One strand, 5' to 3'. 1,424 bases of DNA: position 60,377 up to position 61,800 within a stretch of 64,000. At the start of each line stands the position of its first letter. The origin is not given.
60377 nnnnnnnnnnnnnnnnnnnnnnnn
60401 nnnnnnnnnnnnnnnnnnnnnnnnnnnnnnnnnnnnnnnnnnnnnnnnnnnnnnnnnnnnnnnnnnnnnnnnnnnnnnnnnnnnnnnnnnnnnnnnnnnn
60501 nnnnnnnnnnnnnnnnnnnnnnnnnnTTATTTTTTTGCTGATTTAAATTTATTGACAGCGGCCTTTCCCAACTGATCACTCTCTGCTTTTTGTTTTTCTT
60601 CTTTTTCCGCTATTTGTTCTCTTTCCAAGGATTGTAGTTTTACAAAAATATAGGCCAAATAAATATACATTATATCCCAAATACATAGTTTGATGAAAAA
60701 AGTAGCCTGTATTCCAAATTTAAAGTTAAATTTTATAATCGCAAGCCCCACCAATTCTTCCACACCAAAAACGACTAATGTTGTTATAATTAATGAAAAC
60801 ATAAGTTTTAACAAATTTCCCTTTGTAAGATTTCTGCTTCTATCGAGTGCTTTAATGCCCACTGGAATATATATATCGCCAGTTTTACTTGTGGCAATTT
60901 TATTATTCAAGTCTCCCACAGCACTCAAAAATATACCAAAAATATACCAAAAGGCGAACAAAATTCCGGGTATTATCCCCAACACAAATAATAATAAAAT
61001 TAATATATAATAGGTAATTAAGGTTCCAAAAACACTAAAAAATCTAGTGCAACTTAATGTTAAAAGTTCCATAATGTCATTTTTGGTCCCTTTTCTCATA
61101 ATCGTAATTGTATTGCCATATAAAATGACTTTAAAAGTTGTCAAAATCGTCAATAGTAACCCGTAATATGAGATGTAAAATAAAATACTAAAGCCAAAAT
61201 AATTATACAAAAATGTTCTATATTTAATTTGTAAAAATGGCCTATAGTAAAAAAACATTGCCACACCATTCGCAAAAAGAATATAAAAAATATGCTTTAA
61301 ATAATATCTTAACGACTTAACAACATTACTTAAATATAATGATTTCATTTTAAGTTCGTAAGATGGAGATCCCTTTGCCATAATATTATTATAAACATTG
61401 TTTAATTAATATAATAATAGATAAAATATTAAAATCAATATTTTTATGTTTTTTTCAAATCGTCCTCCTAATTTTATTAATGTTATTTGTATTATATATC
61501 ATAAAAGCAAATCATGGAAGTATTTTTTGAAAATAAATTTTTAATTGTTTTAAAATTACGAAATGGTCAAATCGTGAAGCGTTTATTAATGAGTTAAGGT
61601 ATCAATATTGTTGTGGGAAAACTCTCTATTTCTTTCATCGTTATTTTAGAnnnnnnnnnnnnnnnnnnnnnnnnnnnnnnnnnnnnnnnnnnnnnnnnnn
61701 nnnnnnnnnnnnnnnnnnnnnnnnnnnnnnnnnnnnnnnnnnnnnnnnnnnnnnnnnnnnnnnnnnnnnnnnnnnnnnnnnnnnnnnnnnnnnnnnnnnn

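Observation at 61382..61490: Homologous ~100-nt leaders with a conserved MKKT-stop mini-ORF upstream of two unrelated membrane-protein genes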

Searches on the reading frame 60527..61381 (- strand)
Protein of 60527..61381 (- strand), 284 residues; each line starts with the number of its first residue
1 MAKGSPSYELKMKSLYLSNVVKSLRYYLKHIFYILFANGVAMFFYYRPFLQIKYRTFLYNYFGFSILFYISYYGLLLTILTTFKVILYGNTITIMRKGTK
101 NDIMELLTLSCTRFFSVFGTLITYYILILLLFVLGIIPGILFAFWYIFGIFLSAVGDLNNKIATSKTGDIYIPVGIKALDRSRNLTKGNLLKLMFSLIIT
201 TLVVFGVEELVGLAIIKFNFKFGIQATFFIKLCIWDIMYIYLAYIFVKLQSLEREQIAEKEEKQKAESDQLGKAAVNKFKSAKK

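Call 11: search_protein_families(library=pfam, proteins=[window:60527-61381:-])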
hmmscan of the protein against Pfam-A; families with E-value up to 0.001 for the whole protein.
window:60527-61381:- (284 aa): 0 families

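Call 13: find_homologous_proteins(query=window:60527-61381:-)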
Query window:60527-61381:- (284 aa): 5 proteins with E <= 0.001 among 2126 candidates.
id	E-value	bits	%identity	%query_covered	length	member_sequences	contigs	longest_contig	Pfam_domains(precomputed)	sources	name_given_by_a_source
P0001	2.7e-175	599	100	100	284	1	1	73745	-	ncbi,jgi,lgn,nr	ncbi:MAG: hypothetical protein LBT02_04500 [Rickettsiales bacterium]|jgi:hypothetical protein|nr:hyp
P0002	3.5e-88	314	56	96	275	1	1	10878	-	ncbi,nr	ncbi:MAG: hypothetical protein Ta2D_08550 [Rickettsiales bacterium]|nr:MAG: hypothetical protein Ta2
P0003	7.5e-86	306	54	100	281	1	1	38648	-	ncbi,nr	ncbi:MAG: hypothetical protein Ta2D_04030 [Rickettsiales bacterium]|nr:MAG: hypothetical protein Ta2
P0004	2.0e-82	295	53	100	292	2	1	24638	-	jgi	jgi:hypothetical protein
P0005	1.9e-46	177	41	95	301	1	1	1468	-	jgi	jgi:hypothetical protein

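Call 14: find_encoding_contigs(protein=P0002, flank=10000, max_places=3)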
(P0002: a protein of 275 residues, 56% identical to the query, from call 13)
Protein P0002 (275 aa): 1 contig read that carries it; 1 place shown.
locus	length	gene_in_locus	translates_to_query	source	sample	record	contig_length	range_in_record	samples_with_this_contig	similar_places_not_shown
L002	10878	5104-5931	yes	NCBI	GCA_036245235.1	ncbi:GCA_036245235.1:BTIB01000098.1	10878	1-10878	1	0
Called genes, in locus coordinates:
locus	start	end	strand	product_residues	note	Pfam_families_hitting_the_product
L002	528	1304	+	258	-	PF01066:CDP-OH_P_transf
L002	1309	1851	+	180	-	PF02632:BioY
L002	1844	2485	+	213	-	PF03331:LpxC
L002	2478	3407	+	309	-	PF13177:DNA_pol3_delta2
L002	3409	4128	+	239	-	PF11967:RecO_N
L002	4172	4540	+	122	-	PF18925:DUF5675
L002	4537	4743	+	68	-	-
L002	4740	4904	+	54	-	-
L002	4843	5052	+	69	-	-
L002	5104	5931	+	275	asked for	-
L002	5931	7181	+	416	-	PF11741:AMIN, PF01520:Amidase_3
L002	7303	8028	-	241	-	PF18912:DZR_2, PF00156:Pribosyltran (weak)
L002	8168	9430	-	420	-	-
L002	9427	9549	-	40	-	-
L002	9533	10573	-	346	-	PF00120:Gln-synt_C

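Call 15: find_encoding_contigs(protein=P0003, flank=10000, max_places=3)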
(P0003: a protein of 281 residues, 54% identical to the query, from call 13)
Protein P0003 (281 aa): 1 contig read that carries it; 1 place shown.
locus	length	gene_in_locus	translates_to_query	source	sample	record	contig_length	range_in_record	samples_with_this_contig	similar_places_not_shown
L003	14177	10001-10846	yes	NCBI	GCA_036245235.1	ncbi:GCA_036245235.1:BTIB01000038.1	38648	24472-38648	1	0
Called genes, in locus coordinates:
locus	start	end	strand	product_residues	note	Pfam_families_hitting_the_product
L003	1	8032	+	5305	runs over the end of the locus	PF10162:G8 (faint)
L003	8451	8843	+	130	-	PF18825:LPD13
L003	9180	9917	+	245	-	PF08713:DNA_alkylation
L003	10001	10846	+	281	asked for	-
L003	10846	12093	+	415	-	PF11741:AMIN, PF01520:Amidase_3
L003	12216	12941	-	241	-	PF18912:DZR_2, PF24390:PRTase-CE (faint), PF00156:Pribosyltran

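Call 16: find_encoding_contigs(protein=P0004, flank=10000, max_places=3)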
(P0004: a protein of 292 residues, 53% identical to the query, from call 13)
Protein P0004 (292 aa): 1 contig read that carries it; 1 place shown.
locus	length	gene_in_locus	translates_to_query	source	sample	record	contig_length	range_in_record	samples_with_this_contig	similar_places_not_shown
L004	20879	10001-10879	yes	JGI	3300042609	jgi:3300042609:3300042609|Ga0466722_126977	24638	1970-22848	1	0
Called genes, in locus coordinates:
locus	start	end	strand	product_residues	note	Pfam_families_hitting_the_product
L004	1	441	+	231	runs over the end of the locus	-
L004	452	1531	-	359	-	PF00768:Peptidase_S11, PF13354:Beta-lactamase2, PF07943:PBP5_C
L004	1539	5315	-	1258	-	PF02811:PHP, PF07733:DNA_pol3_alpha, PF17657:DNA_pol3_finger, PF14579:HHH_6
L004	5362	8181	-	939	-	PF02861:Clp_N, PF00004:AAA, PF23569:NBD_SMAX1 (weak), PF17871:AAA_lid_9, PF00004:AAA, PF07724:AAA_2, PF07728:AAA_5, PF10431:ClpB_D2-small, +8 more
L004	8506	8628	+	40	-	-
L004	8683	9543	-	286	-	-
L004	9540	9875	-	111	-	PF03551:PadR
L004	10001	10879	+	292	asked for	-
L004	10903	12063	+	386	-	PF11741:AMIN, PF01520:Amidase_3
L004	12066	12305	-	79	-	-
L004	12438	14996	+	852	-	PF00133:tRNA-synt_1, PF09334:tRNA-synt_1g, PF08264:Anticodon_1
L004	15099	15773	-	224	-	PF00687:Ribosomal_L1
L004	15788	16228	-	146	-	PF03946:Ribosomal_L11_N, PF00298:Ribosomal_L11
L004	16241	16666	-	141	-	PF02357:NusG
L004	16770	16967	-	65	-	PF00584:SecE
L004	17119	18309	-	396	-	PF00009:GTP_EFTU, PF03144:GTP_EFTU_D2, PF03143:GTP_EFTU_D3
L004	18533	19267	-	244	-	-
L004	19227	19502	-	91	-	PF21818:DUF6884 (weak)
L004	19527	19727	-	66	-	PF21818:DUF6884 (weak)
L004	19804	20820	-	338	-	PF07507:WavE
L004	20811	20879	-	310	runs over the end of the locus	PF01501:Glyco_transf_8, PF18404:Glyco_transf_24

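Call 20: find_encoding_contigs(protein=P0001, flank=10000, max_places=6)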
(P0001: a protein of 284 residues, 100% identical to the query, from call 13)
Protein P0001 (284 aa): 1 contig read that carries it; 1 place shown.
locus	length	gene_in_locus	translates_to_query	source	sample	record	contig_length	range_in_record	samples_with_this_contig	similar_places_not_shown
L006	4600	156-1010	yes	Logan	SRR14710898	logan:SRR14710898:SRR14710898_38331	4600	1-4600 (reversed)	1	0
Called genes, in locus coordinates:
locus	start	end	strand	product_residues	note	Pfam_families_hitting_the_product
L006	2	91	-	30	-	?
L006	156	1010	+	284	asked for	-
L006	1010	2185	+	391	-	PF11741:AMIN, PF01520:Amidase_3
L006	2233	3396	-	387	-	-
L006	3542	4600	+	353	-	?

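Call 64: search_protein_families(library=ncbifam, proteins=[window:60527-61381:-], max_evalue=0.1)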
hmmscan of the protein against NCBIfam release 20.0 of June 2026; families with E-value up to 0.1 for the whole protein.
window:60527-61381:- (284 aa): 0 families

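Call 76: find_encoding_contigs(protein=P0005, flank=2000, max_places=2)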
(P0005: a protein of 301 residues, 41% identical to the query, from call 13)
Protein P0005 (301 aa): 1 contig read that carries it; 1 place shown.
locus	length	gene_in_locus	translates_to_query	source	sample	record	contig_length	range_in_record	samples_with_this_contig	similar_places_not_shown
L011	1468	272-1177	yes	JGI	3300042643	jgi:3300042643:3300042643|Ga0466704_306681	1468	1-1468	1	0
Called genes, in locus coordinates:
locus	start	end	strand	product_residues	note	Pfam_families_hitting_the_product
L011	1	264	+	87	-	?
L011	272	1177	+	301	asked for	-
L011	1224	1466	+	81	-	?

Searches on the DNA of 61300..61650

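Call 40: search_rna_families(source=window, start=61300, end=61650, threshold=evalue, max_evalue=10)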
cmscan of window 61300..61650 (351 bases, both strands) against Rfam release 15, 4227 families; matches with E-value up to 10: 3.
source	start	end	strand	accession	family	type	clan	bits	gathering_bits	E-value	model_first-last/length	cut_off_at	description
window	61569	61645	-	RF01190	snR50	Gene; snRNA; snoRNA; CD-box;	-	16.9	45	5.1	1-89/89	no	Small nucleolar RNA snR50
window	61328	61355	+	RF00136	SNORD81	Gene; snRNA; snoRNA; CD-box;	CL00050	14.9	50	9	1-77/77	no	Small nucleolar RNA SNORD81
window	61300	61362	+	RF02350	psRNA6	Gene; sRNA;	-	8.3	60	5.1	270-333/333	5'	Nitrosomonas sRNA psRNA6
